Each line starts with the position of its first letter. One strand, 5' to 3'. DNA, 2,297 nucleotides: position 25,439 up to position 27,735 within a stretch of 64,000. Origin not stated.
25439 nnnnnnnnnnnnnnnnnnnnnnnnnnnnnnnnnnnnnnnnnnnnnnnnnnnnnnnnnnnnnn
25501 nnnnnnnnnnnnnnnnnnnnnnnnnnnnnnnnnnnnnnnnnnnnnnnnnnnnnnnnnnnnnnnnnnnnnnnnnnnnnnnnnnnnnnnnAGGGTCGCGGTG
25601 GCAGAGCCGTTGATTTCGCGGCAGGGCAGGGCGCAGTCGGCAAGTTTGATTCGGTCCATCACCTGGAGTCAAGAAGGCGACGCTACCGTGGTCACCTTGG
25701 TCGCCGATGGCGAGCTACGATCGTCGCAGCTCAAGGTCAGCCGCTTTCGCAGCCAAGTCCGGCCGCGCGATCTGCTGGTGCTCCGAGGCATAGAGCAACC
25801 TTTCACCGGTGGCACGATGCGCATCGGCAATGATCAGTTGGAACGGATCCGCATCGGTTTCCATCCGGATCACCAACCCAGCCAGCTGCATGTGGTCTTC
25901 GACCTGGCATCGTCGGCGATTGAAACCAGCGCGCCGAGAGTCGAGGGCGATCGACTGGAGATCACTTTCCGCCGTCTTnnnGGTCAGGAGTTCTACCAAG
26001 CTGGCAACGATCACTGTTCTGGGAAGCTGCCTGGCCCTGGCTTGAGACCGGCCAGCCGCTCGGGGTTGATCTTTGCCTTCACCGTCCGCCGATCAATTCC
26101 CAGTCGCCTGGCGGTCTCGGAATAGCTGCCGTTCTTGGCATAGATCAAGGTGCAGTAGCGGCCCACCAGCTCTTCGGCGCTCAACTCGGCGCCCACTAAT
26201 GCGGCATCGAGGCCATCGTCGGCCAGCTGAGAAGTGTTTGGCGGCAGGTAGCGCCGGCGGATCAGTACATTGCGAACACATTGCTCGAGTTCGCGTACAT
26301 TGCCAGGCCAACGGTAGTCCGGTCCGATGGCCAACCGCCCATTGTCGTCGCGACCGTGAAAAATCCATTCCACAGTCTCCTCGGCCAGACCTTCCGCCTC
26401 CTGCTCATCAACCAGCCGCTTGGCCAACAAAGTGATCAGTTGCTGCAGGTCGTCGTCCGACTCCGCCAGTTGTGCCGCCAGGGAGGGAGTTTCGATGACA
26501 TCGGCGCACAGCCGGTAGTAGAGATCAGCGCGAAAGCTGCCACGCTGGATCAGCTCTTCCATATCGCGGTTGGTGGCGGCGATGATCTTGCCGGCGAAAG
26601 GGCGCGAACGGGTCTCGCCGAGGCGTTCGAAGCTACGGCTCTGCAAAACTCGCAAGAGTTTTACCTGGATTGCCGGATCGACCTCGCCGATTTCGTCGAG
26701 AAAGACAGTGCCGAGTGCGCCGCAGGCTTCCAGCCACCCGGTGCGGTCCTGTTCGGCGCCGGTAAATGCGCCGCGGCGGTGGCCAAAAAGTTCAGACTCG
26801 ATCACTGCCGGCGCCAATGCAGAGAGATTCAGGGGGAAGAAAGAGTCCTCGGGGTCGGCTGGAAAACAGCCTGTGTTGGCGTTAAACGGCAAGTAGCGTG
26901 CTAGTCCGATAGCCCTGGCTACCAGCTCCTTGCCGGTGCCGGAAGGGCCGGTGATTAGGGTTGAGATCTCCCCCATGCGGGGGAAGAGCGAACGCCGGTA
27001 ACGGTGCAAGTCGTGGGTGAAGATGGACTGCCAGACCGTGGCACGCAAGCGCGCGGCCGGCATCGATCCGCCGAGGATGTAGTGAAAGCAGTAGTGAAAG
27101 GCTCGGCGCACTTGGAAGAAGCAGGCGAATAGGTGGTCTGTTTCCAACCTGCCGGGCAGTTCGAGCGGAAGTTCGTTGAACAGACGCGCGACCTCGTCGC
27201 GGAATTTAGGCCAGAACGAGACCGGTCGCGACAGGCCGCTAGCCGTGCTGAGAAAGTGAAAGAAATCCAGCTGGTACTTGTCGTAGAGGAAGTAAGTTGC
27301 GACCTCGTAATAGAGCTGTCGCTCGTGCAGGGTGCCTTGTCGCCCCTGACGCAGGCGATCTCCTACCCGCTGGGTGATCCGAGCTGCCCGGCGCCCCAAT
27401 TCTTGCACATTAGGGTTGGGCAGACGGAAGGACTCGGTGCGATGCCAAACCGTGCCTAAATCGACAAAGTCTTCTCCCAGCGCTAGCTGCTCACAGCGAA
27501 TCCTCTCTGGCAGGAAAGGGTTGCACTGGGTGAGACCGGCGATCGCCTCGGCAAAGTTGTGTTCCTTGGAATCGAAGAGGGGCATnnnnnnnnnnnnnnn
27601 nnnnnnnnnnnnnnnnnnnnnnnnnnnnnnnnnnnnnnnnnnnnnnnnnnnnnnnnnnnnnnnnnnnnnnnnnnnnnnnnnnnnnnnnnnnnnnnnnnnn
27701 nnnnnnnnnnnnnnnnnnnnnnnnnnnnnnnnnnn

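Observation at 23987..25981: Unusual architecture: cytoplasmic PilZ-like domain - acidic/Pro-rich IDR - TM - IDR - periplasmic AMIN-like domain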

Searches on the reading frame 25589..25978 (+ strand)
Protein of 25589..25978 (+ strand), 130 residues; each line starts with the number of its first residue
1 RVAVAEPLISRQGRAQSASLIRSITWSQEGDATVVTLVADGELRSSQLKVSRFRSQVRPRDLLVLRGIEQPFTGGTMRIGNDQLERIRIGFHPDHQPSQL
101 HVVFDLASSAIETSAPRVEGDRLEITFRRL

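Call 8: search_protein_families(library=pfam, proteins=[window:25589-25978:+], max_evalue=10)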
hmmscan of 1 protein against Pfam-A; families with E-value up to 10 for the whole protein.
seq(130 aa): 2 families
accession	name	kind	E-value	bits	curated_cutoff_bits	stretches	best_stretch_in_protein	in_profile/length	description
PF11741.13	AMIN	-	0.08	13.5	20.5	1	15-54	54-91/101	AMIN domain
PF24491.1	DUF7586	-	0.15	12.6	27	1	25-83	11-69/85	Domain of unknown function (DUF7586)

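Call 18: search_protein_representatives(protein=window:25589-25978:+)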
Query: 130 residues. Proteins with E-value up to 0.001 (for the whole library): 735; up to 1e-10: 146; up to 1e-30: 1. The best 150 are listed.
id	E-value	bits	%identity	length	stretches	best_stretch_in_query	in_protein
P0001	4.6e-75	265.8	100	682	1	1-130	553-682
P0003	3.4e-17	79.1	39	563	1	15-129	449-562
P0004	1.2e-16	77.3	35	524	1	12-128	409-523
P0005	1.4e-16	77.1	29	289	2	6-111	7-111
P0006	1.5e-16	77.0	41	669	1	16-125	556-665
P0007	1.7e-16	76.8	40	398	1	20-125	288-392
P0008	1.8e-16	76.8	40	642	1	3-129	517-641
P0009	3.5e-16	75.8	41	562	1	5-126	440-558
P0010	4.3e-16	75.5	34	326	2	30-123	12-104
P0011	4.7e-16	75.4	38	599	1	12-128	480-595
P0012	7.4e-16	74.8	36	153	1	14-129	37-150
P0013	1.0e-15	74.3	40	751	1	2-116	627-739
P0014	1.1e-15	74.3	43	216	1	15-126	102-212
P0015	1.5e-15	73.7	40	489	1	18-115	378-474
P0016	1.7e-15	73.6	42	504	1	15-127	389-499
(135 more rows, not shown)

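Call 28: search_solved_structures(query=A3, max_evalue=10, show_alignments=3)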
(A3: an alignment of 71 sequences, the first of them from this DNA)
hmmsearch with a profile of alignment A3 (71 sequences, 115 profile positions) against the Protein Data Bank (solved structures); distinct sequences matched with E-value up to 10: 1.
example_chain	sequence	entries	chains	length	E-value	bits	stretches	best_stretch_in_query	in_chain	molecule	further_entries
3mnf_A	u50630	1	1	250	0.4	13.8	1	30-58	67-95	PAC2 family protein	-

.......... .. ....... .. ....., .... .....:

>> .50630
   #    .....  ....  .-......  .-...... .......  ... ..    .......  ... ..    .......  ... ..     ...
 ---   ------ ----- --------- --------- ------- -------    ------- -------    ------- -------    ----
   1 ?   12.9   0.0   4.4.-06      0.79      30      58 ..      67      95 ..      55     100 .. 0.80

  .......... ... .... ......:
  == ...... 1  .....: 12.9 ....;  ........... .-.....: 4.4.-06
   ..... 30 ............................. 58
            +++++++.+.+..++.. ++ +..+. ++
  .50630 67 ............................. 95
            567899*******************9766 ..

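Call 30: find_homologous_proteins(query=A3, max_evalue=0.001)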
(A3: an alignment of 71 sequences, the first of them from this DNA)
Query A3 (71 sequences) (116 aa, profile of the alignment): 10 proteins with E <= 0.001 among 2121 candidates.
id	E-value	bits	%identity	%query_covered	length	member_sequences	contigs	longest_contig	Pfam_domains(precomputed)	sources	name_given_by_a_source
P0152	1.4e-26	110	30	76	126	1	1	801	-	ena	-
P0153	3.3e-26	109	28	86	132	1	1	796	-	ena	-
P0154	6.8e-26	108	30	76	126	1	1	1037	-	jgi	-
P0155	1.4e-23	101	29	65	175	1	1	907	-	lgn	-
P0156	2.0e-23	100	32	65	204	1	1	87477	-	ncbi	-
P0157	3.6e-23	99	38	41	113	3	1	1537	-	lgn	-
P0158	1.4e-18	85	26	72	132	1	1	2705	-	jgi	jgi:hypothetical protein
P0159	2.1e-18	84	26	70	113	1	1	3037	-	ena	-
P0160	5.6e-18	83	25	71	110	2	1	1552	-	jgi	jgi:hypothetical protein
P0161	5.2e-17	80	26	72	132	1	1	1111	-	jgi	jgi:hypothetical protein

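Call 33: predict_structure(alignment_id=A3)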
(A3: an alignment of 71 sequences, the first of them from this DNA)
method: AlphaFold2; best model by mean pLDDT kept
length: 116 residues; sequences in the alignment: 71
mean_pLDDT: 97.0   pTM: 0.89
mean pLDDT of the five models: 97.0, 96.9, 96.9, 96.9, 96.9
residues with pLDDT >= 90: 112; 70-90: 4; 50-70: 0; < 50: 0
segments of 3 or more residues with pLDDT < 50: none
pLDDT, mean of each block of 10 residues (from residue 1): 96 98 98 97 94 97 95 98 98 97 98 98
secondary structure, 60 per line:
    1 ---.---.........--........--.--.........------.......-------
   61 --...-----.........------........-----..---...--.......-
elements in order: E8-16 E19-26 E35-40 E47-53 E63-65 E71-79 E86-93 E104-106 E109-115

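Call 37: find_related_loci(query=A4, collection=genome_contigs, flank=6000)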
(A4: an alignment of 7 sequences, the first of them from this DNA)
Query A4 (116 aa) in genome_contigs; peptide patterns used: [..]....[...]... (x = any residue, [..] = any of these).
599 stretches matched a pattern (row limit reached: there are more); 56 encode a relative of the query (tblastn E <= 1e-3); 56 distinct loci.
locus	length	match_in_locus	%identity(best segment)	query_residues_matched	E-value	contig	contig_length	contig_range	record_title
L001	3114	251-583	35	4-116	1e-18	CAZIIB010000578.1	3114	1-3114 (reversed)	MAG TPA_asm: uncultured Thermoanaerobaculia bacterium isolate SRP214966_co3_65 genome assembly, contig: NODE_72642_lengt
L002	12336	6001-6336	35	3-114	2e-17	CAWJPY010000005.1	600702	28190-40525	MAG: uncultured Holophagae bacterium isolate MFD02923.bin.1.99 genome assembly, contig: contig_14982, whole genome shotg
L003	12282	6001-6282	36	3-98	3e-17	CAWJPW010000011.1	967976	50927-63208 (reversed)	MAG: uncultured Acidobacteriota bacterium isolate MFD02923.bin.1.132 genome assembly, contig: contig_8457, whole genome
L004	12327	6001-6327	34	6-116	4e-17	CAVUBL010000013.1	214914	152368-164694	MAG: uncultured Acidobacteriota bacterium isolate MFD05684.bin.1.267 genome assembly, contig: contig_30618, whole genome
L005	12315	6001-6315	41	8-112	6e-17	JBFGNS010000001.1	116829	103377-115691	MAG: Thermoanaerobaculia bacterium isolate Mix_sand03.2021.01.Z.37 k141_2509286_length_116829_cov_16.3232, whole genome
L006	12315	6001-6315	38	11-115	2e-16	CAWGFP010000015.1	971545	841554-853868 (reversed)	MAG: Thermoanaerobaculia bacterium isolate MFD05567.bin.3.524 genome assembly, contig: contig_67893, whole genome shotgu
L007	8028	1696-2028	38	5-116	2e-16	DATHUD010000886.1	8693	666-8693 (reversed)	MAG TPA_asm: Thermoanaerobaculia bacterium isolate SMAG_U16097 k141_456399, whole genome shotgun sequence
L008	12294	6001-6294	35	11-112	3e-16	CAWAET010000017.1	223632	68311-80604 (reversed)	MAG: Thermoanaerobaculia bacterium isolate MFD03551.bin.2.56 genome assembly, contig: contig_4914, whole genome shotgun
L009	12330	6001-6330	35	6-116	5e-16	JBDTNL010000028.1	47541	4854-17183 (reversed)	MAG: Acidobacteriota bacterium isolate cluster3_bin.15 NODE_1849_length_47541_cov_44.633639, whole genome shotgun sequen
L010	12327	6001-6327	32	6-116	8e-16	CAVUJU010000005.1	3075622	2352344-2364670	MAG: uncultured Acidobacteriota bacterium isolate MFD01721.bin.1.239 genome assembly, contig: contig_7017, whole genome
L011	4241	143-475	33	5-116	9e-16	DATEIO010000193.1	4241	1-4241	MAG TPA_asm: Thermoanaerobaculia bacterium isolate SMAG_U8840 k141_29796, whole genome shotgun sequence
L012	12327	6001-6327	33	6-115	2e-15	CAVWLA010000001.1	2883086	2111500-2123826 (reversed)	MAG: uncultured Acidobacteriota bacterium isolate MFD09368.bin.1.23 genome assembly, contig: contig_13842, whole genome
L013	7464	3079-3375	40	5-111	2e-15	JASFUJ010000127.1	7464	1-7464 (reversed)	MAG: Acidobacteriota bacterium isolate D1105M02metaG_Bin_298 D1105M02metaG_FD_scaffold_3844_c1, whole genome shotgun seq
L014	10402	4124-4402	35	5-98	4e-15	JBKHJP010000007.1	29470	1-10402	MAG: Thermoanaerobaculia bacterium isolate D5M12_1 NODE_458_length_29470_cov_9.200442, whole genome shotgun sequence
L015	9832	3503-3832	33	6-116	6e-15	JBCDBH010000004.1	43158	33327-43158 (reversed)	MAG: Acidobacteriota bacterium isolate P01_F01_bin.79 k141_1692932_length_43158_cov_11.0000, whole genome shotgun sequen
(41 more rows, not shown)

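Call 38: fold_search(model_id=the predicted structure, library=pdb)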
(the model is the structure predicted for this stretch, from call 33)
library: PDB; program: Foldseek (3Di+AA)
matches with E <= 10: 672; with E <= 0.001: 1
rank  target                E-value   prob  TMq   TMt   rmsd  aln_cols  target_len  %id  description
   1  4bin                  9.3e-04  1.00  0.67  0.25   3.2       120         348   17  Crystal structure of the E. coli N-acetylmuramoyl-L-alanine amidase AmiC (released 2013-08-21)
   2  3jc8_Qa               2.6e-03  1.00  0.66  0.21   3.2       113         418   18  Architectural model of the type IVa pilus machine in a piliated state (released 2016-03-16)
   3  4av2_A                1.7e-02  1.00  0.68  0.31   2.7       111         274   12  Single particle electron microscopy of PilQ dodecameric complexes from Neisseria meningitidis. (released 2012-10-17)
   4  4aqz_MODEL_1_A        2.1e-02  1.00  0.61  0.52   4.0       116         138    9  B2 domain of Neisseria meningitidis Pilus assembly protein PilQ (released 2012-10-17)
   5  9q8o_B                1.1e-01  0.99  0.50  0.59   4.0       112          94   12  Crystal structure of Hsp82-MD in complex with the CS domain of Sgt1 (released 2026-01-21)
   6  4zj9                  1.4e-01  0.99  0.56  0.68  12.8       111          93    8  Small heat shock protein AgsA from Salmonella typhimurium: Alpha crystallin domain (released 2016-04-20)
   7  2wmj_B                2.6e-01  0.18  0.25  0.07  14.0       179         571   10  Crystal structure of the catalytic module of a family 98 glycoside hydrolase from Streptococcus pneumoniae SP3-BS71 (S (released 2009-07-14)
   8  2wmi_B                3.5e-01  0.18  0.27  0.08  13.8       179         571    9  Crystal structure of the catalytic module of a family 98 glycoside hydrolase from Streptococcus pneumoniae SP3-BS71 in (released 2009-07-14)
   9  1uf2_J                4.3e-01  0.16  0.27  0.10  13.1       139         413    6  The Atomic Structure of Rice dwarf Virus (RDV) (released 2003-10-14)
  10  1ln1                  5.3e-01  0.09  0.20  0.12  14.9        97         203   11  Crystal Structure of Human Phosphatidylcholine Transfer Protein in Complex with Dilinoleoylphosphatidylcholine (released 2002-06-26)
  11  8k7r_F                5.9e-01  0.15  0.31  0.14  17.7       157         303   11  Human Fc epsilon RI in complex with hIgE Fc (TMD disordered) (released 2024-12-04)
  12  2eab_A                7.2e-01  0.08  0.17  0.03  17.1       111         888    5  Crystal structure of 1,2-a-L-fucosidase from Bifidobacterium bifidum (apo form) (released 2007-04-24)
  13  2ead_A                8.0e-01  0.08  0.17  0.03  17.1       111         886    5  Crystal structure of 1,2-a-L-fucosidase from Bifidobacterium bifidum in complex with substrate (released 2007-04-24)
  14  7aoh_A                8.5e-01  0.18  0.31  0.04  13.7       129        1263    7  Atomic structure of the poxvirus late initially transcribing complex (released 2021-10-06)
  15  7d5s_3F               8.5e-01  0.13  0.24  0.08  13.8        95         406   14  Cryo-EM structure of 90S preribosome with inactive Utp24 (state A2) (released 2021-10-06)
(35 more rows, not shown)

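Call 60: search_protein_families(library=pfam, alignment_id=A3, max_evalue=0.1)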
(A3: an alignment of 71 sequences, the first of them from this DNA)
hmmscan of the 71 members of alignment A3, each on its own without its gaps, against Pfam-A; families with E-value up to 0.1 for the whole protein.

A. member 1, seq(116 aa): 0 families

B. families by the number of members that match (of 71 scanned): 7 families
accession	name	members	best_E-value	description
PF11741.13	AMIN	15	3.3e-07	AMIN domain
PF23775.1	Beta-prop_RIG_2nd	2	0.037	RIG second beta-propeller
PF24837.1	AMIN-like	1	0.018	AMIN-like domain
PF09282.15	Mago-bind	1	0.023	Mago binding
PF07002.22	Copine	1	0.023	Copine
PF04969.22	CS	1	0.072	CS domain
PF01958.23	Asp_DH_C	1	0.073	Aspartate dehydrogenase, C-terminal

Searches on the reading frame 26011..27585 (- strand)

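Call 17: search_protein_families(library=pfam, proteins=[window:26011-27585:-], max_evalue=0.001)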
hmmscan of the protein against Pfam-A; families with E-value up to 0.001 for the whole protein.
window:26011-27585:- (524 aa): 4 families
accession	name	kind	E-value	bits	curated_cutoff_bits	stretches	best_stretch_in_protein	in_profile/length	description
PF00158.32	Sigma54_activat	-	5.1e-46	156.9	20.2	1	206-361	22-164/168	Sigma-54 interaction domain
PF14532.12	Sigma54_activ_2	-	8.9e-07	29.7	25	0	291-369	70-138/138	Sigma-54 interaction domain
PF25601.1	AAA_lid_14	-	3.8e-05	23.9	27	1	423-442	39-58/87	AAA+ ATPase lid domain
PF07728.20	AAA_5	-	0.00014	22.3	22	0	209-342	2-125/139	AAA domain (dynein-related subfamily)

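Call 80: search_protein_families(library=ncbifam, proteins=[window:26011-27582:-], max_evalue=0.01)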
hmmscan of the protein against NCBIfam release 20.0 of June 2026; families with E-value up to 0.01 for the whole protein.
window:26011-27582:- (523 aa): 25 families
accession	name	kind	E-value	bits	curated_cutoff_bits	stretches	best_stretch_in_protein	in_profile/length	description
NF038308.1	RNA_repair_RtcR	equivalog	4.2e-54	184.3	650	1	207-439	206-418/530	RNA repair transcriptional activator RtcR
TIGR01817.1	nifA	equivalog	5.6e-54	183.8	528.85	1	208-438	222-423/534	nif-specific transcriptional activator NifA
NF003451.0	PRK05022.1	equivalog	1e-49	169.7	476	1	205-442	213-422/512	nitric oxide reductase transcriptional regulator NorR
TIGR01818.1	ntrC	equivalog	1.1e-47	162.9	558.6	1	204-439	156-363/463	nitrogen regulation protein NR(I)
NF008469.0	PRK11361.1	equivalog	1.6e-47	162.3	714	1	206-505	167-451/461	acetoacetate metabolism transcriptional regulator AtoC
NF041552.1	TF_PrdR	equivalog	6.4e-47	160.1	795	1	205-441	290-498/577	sigma-54 dependent transcriptional regulator PrdR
TIGR02915.1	PEP_resp_reg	equivalog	1.7e-45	155.7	502.6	1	205-501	162-435/445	PEP-CTERM-box response regulator transcription factor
NF011953.0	PRK15424.1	equivalog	5.4e-43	147.4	703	1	207-505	244-531/538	propionate catabolism operon regulatory protein PrpR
TIGR02329.1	propionate_PrpR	equivalog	7.4e-43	147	499.2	1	207-442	237-449/526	propionate catabolism operon regulatory protein PrpR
NF007689.0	PRK10365.1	equivalog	9.3e-43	146.6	760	1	205-505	162-439/441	sigma-54-dependent response regulator transcription factor ZraR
TIGR02974.1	phageshock_pspF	equivalog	9.7e-43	146.6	443.55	1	208-443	25-233/336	phage shock protein operon transcriptional activator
NF050807.1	TransRegFlbDCaul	equivalog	9.9e-40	136.7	750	1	205-441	141-350/454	sigma-54-dependent transcriptional regulator FlbD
NF011695.0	PRK15115.1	equivalog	1.9e-39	135.7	763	1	205-436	158-365/445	two-component system response regulator GlrR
NF038230.1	Regu_Geo_Pelo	equivalog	4.2e-39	134.1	1200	1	203-442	589-816/935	GPMC system transcriptional regulator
NF041946.1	LuxO_transreg_Vib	equivalog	1.4e-38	132.9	800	1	207-441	158-364/463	quorum-sensing sigma-54 dependent transcriptional regulator LuxO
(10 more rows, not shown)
